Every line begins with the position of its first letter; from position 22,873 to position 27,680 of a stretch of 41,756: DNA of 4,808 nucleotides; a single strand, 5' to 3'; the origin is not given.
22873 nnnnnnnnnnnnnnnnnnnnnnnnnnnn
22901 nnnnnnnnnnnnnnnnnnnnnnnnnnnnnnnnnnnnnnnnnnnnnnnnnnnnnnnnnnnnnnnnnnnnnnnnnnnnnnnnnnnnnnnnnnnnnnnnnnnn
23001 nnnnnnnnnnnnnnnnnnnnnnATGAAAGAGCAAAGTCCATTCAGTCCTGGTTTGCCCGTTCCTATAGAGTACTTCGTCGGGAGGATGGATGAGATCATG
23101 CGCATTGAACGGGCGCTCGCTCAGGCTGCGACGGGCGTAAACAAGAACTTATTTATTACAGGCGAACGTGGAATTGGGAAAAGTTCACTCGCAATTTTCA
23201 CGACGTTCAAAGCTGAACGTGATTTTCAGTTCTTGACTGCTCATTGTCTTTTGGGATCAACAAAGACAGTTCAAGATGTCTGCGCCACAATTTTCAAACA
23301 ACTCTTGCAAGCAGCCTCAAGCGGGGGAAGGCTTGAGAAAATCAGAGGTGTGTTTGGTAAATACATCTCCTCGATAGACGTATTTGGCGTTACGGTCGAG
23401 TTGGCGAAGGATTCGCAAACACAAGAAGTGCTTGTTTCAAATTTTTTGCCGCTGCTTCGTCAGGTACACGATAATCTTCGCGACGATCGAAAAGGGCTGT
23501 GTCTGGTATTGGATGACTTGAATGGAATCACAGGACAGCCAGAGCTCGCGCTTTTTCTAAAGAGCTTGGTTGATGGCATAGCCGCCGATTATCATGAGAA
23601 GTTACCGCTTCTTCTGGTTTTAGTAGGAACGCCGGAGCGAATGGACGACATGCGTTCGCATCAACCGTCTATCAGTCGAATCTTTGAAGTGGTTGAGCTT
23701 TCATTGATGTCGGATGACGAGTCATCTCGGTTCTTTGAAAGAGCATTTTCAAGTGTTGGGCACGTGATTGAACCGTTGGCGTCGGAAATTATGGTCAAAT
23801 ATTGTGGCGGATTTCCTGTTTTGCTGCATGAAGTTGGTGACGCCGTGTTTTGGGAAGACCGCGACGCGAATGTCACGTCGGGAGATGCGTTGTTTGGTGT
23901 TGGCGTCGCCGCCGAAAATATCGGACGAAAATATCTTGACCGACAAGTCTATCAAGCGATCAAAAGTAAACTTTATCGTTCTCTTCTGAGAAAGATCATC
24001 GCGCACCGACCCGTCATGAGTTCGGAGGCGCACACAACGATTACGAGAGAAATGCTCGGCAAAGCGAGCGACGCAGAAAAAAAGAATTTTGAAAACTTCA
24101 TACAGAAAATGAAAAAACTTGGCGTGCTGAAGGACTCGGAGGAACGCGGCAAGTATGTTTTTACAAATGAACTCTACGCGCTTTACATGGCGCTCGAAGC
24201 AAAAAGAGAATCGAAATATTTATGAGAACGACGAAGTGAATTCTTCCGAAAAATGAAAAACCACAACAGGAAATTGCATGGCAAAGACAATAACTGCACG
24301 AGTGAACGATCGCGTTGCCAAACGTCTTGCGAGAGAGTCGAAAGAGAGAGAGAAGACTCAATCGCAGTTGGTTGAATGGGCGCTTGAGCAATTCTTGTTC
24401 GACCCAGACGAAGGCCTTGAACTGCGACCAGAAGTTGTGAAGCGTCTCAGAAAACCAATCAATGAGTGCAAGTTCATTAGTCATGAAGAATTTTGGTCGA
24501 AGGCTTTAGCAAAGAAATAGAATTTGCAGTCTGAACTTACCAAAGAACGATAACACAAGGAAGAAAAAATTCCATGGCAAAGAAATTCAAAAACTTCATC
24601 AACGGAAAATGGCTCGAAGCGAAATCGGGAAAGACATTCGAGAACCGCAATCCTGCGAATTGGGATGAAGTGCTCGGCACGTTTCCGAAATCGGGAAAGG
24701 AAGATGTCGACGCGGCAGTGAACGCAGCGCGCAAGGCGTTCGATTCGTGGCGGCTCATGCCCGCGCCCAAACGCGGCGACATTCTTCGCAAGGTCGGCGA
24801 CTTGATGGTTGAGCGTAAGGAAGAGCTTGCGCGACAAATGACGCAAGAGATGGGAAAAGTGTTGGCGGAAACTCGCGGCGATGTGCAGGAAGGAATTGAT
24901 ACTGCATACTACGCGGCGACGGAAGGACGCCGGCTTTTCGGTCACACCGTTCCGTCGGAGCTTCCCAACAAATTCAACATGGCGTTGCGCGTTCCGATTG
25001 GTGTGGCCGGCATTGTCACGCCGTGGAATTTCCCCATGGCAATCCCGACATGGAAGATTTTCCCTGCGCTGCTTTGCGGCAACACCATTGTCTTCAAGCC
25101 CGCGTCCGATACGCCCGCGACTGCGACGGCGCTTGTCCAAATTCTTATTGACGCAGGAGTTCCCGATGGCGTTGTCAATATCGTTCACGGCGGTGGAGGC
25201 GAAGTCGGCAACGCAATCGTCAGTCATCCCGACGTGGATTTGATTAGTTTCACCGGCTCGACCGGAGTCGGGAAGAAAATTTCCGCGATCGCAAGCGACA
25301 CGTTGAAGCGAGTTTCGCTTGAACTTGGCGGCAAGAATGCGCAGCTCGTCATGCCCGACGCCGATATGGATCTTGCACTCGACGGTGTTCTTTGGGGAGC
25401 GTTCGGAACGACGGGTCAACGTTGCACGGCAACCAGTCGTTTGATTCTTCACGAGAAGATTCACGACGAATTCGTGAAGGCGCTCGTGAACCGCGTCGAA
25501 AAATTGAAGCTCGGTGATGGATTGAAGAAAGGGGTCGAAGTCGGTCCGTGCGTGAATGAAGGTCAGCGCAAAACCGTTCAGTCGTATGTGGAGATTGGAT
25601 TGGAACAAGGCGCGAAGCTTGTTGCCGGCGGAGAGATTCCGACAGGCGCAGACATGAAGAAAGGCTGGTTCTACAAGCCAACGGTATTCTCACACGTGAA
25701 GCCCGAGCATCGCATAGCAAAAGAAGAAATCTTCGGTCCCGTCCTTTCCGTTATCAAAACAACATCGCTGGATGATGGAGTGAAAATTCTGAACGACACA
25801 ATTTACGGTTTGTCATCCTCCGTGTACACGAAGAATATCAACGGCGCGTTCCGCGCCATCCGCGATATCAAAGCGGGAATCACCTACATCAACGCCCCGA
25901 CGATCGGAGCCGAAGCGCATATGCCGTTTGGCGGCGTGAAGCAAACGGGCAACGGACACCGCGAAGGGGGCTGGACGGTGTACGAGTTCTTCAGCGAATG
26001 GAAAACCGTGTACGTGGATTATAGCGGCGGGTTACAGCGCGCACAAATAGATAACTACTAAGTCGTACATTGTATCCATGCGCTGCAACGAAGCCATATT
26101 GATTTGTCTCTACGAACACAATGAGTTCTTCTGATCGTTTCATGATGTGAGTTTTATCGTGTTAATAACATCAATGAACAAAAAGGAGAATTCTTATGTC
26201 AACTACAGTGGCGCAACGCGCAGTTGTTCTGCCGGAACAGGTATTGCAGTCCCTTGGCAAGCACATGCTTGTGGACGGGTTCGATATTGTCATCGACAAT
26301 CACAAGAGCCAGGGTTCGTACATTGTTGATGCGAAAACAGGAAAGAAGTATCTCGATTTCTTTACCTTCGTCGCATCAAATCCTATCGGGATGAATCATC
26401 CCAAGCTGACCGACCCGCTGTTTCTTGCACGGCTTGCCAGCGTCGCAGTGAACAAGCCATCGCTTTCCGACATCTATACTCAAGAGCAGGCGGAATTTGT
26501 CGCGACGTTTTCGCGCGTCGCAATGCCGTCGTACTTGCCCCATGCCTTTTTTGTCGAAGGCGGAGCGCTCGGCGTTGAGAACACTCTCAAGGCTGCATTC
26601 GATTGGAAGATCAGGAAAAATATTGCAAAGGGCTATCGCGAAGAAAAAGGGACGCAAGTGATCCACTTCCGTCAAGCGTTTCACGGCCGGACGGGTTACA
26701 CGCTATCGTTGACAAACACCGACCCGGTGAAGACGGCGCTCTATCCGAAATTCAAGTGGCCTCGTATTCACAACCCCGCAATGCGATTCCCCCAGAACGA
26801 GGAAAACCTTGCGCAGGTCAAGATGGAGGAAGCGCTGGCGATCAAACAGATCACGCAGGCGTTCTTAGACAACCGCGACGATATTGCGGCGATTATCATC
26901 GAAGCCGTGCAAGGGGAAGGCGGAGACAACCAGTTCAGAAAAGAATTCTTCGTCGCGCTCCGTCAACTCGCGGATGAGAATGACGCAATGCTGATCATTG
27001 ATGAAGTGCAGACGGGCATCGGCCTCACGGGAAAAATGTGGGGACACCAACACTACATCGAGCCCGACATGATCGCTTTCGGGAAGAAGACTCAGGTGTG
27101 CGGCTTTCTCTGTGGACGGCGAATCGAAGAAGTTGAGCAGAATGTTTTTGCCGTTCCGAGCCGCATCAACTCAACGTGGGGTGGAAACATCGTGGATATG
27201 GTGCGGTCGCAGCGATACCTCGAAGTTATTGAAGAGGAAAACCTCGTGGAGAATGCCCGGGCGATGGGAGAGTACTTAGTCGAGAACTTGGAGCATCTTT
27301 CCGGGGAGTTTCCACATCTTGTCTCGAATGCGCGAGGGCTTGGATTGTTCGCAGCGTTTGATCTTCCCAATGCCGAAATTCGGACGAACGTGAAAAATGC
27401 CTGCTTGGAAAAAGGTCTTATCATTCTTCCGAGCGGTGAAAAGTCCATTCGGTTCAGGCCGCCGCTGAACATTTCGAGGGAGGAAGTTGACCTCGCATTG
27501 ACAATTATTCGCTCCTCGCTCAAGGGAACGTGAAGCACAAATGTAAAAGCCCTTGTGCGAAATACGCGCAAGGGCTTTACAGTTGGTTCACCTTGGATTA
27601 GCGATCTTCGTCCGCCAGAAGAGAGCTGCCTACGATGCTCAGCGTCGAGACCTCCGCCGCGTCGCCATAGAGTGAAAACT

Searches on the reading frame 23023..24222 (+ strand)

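Call 55: search_protein_families(library=pfam, proteins=[window:23023-24222:+], max_evalue=0.0001)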
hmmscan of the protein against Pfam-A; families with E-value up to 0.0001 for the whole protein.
window:23023-24222:+ (400 aa): 3 families
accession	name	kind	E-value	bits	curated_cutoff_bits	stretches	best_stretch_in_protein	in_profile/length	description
PF13191.12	AAA_16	-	2.7e-15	57.7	32.6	1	18-169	2-144/167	AAA ATPase domain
PF13401.12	AAA_22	-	9e-07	29.7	27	1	42-205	7-125/130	AAA domain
PF01637.24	ATPase_2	-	1.9e-06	28.3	33.2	1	18-271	1-225/225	ATPase domain predominantly from Archaea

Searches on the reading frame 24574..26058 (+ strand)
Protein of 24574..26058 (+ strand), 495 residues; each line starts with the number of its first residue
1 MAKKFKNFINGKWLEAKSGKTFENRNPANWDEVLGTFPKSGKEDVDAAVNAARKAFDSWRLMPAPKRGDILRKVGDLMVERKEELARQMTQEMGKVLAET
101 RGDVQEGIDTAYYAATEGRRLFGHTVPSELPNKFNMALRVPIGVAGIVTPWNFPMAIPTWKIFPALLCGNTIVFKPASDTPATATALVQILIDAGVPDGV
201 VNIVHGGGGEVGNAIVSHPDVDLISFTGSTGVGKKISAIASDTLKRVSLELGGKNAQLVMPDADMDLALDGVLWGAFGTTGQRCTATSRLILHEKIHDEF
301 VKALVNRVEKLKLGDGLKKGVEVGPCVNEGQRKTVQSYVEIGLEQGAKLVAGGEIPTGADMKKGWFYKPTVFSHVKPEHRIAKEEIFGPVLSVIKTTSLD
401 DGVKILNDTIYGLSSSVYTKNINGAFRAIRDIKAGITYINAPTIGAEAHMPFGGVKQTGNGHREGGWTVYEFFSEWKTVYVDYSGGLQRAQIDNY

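Call 55: search_protein_families(library=pfam, proteins=[window:24574-26058:+], max_evalue=0.0001)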
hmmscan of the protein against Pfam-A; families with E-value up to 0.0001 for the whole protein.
window:24574-26058:+ (495 aa): 1 family
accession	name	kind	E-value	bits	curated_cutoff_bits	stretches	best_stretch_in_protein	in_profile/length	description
PF00171.27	Aldedh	-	2.5e-176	587.2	23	1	13-479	1-461/461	Aldehyde dehydrogenase family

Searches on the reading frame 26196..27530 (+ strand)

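Call 55: search_protein_families(library=pfam, proteins=[window:26196-27530:+], max_evalue=0.0001)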
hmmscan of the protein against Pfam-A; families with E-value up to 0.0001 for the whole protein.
window:26196-27530:+ (445 aa): 1 family
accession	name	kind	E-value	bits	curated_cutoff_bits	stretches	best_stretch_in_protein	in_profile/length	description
PF00202.27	Aminotran_3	-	6.5e-83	279.1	30.5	1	32-440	10-401/403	Aminotransferase class-III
